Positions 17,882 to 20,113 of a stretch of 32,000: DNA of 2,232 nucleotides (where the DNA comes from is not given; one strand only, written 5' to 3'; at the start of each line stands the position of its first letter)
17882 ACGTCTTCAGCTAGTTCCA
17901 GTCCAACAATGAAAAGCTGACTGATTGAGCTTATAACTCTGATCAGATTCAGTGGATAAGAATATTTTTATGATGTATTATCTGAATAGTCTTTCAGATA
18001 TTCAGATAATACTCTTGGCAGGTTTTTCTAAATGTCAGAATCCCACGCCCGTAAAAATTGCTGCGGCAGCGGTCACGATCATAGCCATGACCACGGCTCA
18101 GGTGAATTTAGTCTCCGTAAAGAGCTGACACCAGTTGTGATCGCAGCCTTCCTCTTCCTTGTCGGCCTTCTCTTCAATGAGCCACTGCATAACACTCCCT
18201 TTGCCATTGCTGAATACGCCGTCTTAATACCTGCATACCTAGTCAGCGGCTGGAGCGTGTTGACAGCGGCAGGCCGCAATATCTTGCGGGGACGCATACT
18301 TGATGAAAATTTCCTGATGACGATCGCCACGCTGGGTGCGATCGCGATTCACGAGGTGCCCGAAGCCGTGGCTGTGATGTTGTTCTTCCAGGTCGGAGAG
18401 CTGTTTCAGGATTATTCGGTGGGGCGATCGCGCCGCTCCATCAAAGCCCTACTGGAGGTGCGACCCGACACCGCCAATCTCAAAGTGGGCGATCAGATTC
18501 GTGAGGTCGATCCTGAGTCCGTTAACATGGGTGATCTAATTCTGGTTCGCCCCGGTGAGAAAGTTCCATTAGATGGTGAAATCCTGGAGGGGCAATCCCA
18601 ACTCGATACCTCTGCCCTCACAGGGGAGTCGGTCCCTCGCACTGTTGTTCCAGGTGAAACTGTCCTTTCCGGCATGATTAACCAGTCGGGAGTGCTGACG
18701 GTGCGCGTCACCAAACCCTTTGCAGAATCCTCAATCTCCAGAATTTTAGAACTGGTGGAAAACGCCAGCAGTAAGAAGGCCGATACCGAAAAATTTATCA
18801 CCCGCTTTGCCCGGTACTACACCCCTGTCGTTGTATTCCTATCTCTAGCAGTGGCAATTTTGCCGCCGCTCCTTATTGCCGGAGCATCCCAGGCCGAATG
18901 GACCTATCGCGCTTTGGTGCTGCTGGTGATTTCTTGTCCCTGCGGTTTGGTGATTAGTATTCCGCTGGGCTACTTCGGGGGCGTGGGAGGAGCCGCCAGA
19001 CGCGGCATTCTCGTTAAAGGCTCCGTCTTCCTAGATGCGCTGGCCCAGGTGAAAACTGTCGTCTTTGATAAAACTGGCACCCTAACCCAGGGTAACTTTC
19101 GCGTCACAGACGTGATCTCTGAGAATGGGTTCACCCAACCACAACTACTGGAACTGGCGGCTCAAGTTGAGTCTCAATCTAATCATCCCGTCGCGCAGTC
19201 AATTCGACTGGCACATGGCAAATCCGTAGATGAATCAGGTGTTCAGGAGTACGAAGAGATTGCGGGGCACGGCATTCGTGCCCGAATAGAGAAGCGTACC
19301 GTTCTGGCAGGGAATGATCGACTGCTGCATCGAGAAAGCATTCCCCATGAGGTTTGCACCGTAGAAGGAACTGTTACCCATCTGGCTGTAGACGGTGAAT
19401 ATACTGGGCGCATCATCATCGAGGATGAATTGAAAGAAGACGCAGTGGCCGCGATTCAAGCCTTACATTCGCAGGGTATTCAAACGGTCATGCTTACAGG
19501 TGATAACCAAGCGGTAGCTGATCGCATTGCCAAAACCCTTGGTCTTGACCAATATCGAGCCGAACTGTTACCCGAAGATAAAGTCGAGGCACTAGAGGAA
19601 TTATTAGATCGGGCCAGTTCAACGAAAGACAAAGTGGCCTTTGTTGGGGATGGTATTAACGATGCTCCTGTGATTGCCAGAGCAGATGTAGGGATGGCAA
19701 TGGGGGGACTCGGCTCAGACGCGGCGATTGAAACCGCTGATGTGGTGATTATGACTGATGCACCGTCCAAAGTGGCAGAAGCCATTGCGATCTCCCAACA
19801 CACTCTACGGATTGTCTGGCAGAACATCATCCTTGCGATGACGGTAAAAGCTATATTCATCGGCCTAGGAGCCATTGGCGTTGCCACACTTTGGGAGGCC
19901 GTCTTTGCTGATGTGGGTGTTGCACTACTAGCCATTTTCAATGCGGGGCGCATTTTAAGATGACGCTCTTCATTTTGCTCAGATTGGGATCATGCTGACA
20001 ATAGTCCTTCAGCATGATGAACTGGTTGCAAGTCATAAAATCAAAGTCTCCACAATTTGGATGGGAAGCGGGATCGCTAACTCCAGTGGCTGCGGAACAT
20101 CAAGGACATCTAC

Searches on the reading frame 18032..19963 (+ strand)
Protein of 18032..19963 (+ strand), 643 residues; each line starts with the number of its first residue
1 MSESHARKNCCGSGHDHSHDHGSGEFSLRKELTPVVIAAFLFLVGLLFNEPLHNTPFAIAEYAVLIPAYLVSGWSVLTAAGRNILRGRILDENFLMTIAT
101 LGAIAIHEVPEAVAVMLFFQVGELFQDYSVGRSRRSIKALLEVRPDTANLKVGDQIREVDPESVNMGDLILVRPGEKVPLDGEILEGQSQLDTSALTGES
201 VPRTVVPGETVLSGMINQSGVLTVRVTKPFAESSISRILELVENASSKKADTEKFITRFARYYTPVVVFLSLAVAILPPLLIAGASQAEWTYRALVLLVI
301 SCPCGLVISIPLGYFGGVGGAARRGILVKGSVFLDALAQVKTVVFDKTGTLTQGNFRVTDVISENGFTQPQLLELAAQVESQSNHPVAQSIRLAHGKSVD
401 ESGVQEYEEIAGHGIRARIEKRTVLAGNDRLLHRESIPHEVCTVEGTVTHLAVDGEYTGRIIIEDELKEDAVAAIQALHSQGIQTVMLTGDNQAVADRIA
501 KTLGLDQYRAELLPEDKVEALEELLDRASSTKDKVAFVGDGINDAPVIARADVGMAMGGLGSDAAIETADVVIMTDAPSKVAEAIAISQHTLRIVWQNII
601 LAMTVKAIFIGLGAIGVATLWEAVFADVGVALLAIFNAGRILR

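Call 7: search_protein_families(library=pfam, proteins=[window:18032-19963:+])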
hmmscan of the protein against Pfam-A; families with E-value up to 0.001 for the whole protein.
window:18032-19963:+ (643 aa): 5 families
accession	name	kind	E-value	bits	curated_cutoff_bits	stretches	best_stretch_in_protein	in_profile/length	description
PF00122.25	E1-E2_ATPase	-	3e-49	167.4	28.1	1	143-324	2-181/181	E1-E2 ATPase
PF00702.32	Hydrolase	-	1.4e-36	127.1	26.4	1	340-552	1-191/191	haloacid dehalogenase-like hydrolase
PF08282.18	Hydrolase_3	-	1.2e-09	38.7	20.9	1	516-585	187-255/255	haloacid dehalogenase-like hydrolase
PF12710.13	HAD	-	6.6e-07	30.4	27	1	467-547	86-187/189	haloacid dehalogenase-like hydrolase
PF13419.12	HAD_2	-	0.00073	20.1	23.8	0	467-546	80-166/178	Haloacid dehalogenase-like hydrolase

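Call 73: search_protein_families(library=ncbifam, proteins=[window:18032-19963:+], max_evalue=1e-8)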
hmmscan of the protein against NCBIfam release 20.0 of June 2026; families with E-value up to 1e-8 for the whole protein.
window:18032-19963:+ (643 aa): 19 families
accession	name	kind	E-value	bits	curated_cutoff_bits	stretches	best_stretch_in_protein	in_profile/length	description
TIGR01525.1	ATPase-IB_hvy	subfamily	1.4e-172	575.5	346.25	1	93-640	2-559/560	heavy metal translocating P-type ATPase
TIGR01512.1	ATPase-IB2_Cd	subfamily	5e-165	549.9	313.5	1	93-643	2-494/494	cadmium family heavy metal-translocating P-type ATPase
NF008262.1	PRK11033.1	equivalog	5.5e-150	501.2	1005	1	57-643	144-729/731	zinc/cadmium/mercury/lead-transporting ATPase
NF033775.1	P_type_ZntA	exception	3.5e-134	448.8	1240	1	64-643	155-730/732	Zn(II)/Cd(II)/Pb(II) translocating P-type ATPase ZntA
TIGR01511.1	ATPase-IB1_Cu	subfamily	5.2e-115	385.4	397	1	112-620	46-513/542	copper-translocating P-type ATPase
NF007952.0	PRK10671.1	equivalog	1.4e-99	334.4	1316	1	111-643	291-833/838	copper-exporting P-type ATPase CopA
TIGR01494.1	ATPase_P-type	subfamily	1.5e-73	247.9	62.3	1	113-618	3-465/478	HAD-IC family P-type ATPase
TIGR01497.1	kdpB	equivalog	1.2e-51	175.7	527.9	1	112-592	68-567/675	potassium-transporting ATPase subunit KdpB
TIGR01647.1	ATPase-IIIA_H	equivalog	4.4e-43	147.5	615.5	2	94-412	40-358/755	plasma-membrane proton-efflux P-type ATPase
NF010609.0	PRK14010.1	equivalog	4.7e-43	147.3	1323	1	131-592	88-562/673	K(+)-transporting ATPase subunit B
TIGR01522.1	ATPase-IIA2_Ca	equivalog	3.9e-25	87.8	798.3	2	456-586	490-641/854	calcium-transporting P-type ATPase, PMR1-type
TIGR01517.1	ATPase-IIB_Ca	equivalog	1.8e-23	82.7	507.05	2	463-588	541-682/882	calcium-translocating P-type ATPase, PMCA-type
TIGR01106.1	ATPase-IIC_X-K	subfamily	2e-22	78.9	946.1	1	113-368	108-372/997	Na,H/K antiporter P-type ATPase subunit alpha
TIGR01657.1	P-ATPase-V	hypoth_equivalog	9.9e-21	73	618.25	0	456-511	648-703/1055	ATP13A2 family polyamine export P-type ATPase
TIGR01523.1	ATPase-IID_K-Na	equivalog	1.1e-20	72.9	645.05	1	514-589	677-748/997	potassium/sodium efflux P-type ATPase, fungal-type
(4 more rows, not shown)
